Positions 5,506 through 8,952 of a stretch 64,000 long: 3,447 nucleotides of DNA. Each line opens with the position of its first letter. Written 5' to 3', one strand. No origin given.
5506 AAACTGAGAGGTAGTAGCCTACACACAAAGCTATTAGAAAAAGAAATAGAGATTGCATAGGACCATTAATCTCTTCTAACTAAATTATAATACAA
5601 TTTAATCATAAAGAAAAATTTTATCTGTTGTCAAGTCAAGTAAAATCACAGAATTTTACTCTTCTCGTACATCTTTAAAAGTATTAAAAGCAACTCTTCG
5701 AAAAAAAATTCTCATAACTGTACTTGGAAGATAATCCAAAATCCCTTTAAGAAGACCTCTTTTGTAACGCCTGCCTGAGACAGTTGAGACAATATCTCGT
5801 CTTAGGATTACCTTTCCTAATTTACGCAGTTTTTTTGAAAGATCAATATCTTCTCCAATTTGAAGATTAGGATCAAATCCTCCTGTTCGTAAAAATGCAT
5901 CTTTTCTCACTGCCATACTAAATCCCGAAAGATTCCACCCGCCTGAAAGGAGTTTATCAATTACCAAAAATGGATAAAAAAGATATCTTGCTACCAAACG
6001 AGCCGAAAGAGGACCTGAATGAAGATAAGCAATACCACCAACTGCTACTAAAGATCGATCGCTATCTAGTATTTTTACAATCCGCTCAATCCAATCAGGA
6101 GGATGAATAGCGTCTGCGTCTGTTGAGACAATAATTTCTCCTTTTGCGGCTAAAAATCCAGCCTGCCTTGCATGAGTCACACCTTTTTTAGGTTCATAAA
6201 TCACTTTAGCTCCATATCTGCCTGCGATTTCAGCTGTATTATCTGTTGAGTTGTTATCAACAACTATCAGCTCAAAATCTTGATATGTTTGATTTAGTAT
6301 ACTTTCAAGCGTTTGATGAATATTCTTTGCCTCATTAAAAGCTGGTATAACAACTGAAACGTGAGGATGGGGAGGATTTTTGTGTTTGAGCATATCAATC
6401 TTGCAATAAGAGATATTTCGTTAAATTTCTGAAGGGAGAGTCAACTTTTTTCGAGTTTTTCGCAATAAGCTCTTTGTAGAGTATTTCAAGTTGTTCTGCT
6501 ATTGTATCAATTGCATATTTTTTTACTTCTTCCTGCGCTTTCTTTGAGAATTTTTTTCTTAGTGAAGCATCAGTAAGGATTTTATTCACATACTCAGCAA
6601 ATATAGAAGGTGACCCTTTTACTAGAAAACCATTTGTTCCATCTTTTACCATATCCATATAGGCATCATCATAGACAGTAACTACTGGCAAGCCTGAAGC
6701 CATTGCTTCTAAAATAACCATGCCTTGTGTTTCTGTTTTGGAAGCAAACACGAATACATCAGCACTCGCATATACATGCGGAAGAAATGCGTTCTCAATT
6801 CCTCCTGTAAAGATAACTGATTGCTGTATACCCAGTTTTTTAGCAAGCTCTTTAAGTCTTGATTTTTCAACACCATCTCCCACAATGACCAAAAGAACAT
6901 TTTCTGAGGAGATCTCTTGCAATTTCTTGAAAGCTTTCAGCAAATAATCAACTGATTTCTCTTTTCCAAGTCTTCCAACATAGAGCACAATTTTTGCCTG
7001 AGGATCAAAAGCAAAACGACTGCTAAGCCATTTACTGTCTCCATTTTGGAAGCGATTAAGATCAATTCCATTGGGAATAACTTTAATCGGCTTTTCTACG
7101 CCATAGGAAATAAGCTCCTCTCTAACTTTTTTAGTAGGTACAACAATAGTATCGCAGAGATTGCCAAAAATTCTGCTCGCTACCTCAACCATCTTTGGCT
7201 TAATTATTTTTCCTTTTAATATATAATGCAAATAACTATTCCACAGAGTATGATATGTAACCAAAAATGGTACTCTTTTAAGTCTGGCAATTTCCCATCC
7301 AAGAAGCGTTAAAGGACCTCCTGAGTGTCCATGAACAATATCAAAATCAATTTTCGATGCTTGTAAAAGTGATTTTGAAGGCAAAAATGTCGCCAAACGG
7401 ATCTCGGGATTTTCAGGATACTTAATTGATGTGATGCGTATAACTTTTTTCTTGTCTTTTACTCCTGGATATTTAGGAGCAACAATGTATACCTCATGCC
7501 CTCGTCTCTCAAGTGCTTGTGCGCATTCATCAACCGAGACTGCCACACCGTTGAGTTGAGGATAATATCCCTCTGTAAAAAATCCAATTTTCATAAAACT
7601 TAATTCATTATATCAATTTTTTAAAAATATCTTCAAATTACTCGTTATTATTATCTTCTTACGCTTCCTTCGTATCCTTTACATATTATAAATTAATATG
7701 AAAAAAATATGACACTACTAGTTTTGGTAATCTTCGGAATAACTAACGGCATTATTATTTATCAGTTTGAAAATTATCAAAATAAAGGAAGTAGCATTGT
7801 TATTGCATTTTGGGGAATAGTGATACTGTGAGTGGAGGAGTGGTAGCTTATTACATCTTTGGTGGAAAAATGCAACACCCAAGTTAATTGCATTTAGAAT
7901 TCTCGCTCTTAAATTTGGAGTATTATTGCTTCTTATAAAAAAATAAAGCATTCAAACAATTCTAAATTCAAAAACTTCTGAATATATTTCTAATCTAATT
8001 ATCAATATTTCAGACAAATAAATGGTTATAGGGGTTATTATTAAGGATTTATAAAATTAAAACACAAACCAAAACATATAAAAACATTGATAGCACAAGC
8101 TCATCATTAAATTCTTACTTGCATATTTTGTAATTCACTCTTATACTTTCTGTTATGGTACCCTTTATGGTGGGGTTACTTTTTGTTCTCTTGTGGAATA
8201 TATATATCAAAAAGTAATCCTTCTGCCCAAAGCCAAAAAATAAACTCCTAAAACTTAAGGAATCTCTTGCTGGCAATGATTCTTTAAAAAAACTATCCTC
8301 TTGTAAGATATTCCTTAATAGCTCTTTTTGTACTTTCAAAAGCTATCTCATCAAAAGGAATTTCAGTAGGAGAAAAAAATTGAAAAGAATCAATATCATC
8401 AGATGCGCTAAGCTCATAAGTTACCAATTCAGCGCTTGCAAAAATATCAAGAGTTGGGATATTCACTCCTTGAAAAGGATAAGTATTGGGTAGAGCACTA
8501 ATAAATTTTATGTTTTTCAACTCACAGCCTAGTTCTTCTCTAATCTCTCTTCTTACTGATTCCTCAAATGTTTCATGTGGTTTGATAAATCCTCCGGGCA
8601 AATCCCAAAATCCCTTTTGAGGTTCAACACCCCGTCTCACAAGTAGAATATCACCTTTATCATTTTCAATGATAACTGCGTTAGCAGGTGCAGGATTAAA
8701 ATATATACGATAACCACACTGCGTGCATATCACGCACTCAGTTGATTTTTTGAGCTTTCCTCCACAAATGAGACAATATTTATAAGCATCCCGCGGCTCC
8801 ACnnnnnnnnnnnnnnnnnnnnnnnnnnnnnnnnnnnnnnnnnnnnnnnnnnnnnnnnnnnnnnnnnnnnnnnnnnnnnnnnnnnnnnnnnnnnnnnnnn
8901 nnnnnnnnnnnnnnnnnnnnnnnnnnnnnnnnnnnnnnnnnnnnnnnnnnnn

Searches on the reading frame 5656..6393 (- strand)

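Call 36: search_protein_families(library=pfam, proteins=[window:5656-6393:-], max_evalue=0.001)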
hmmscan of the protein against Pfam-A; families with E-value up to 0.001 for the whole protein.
window:5656-6393:- (245 aa): 5 families
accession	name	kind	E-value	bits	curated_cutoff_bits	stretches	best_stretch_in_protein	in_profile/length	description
PF00535.33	Glycos_transf_2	-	1.8e-37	129.3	23.3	1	13-167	1-164/168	Glycosyl transferase family 2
PF13641.12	Glyco_tranf_2_3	-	1.8e-21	77.7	27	1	10-193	1-198/230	Glycosyltransferase like family 2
PF10111.15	Glyco_tranf_2_2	-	8.2e-13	48.9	27.3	1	13-111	1-108/276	Glycosyltransferase like family 2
PF13506.12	Glyco_transf_21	-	1e-08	35.3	21.7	1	78-208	24-157/174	Glycosyl transferase family 21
PF13632.12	Glyco_trans_2_3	-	0.00083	19.7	27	0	87-196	1-113/198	Glycosyl transferase family group 2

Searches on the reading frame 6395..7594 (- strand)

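Call 36: search_protein_families(library=pfam, proteins=[window:6395-7594:-], max_evalue=0.001)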
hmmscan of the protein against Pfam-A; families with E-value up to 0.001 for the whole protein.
window:6395-7594:- (399 aa): 8 families
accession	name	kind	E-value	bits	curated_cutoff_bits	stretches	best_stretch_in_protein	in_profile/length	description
PF00534.26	Glycos_transf_1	-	6.4e-46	156.5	26.4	1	195-355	10-171/172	Glycosyl transferases group 1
PF13439.12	Glyco_transf_4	-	3.7e-37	128.4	28.5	1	15-181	2-170/170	Glycosyltransferase Family 4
PF13692.12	Glyco_trans_1_4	-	3.6e-36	125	27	1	201-342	2-142/142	Glycosyl transferases group 1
PF13579.12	Glyco_trans_4_4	-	1.2e-18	68.4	29.7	1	15-176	1-158/158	Glycosyl transferase 4-like domain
PF20706.3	GT4-conflict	-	1.5e-08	34.5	26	1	199-305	196-309/385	Family 4 Glycosyltransferase in conflict systems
PF13477.12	Glyco_trans_4_2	-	6.5e-05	23.6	23.4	1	23-115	15-107/139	Glycosyl transferase 4-like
PF08323.17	Glyco_transf_5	-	7.9e-05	22.9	22.7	1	2-58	1-60/239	Starch synthase catalytic domain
PF13524.12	Glyco_trans_1_2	-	0.0006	20.2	25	0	259-368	28-141/144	Glycosyl transferase-like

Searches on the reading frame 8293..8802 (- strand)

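Call 36: search_protein_families(library=pfam, proteins=[window:8293-8802:-], max_evalue=0.001)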
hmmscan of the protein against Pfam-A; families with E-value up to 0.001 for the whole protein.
window:8293-8802:- (169 aa): 2 families
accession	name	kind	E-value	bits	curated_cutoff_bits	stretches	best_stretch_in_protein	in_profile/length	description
PF00293.34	NUDIX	-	1.6e-20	73.9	21.1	1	39-151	4-121/134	NUDIX domain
PF14815.12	NUDIX_4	-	0.00021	21.5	35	1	42-98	2-56/113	NUDIX domain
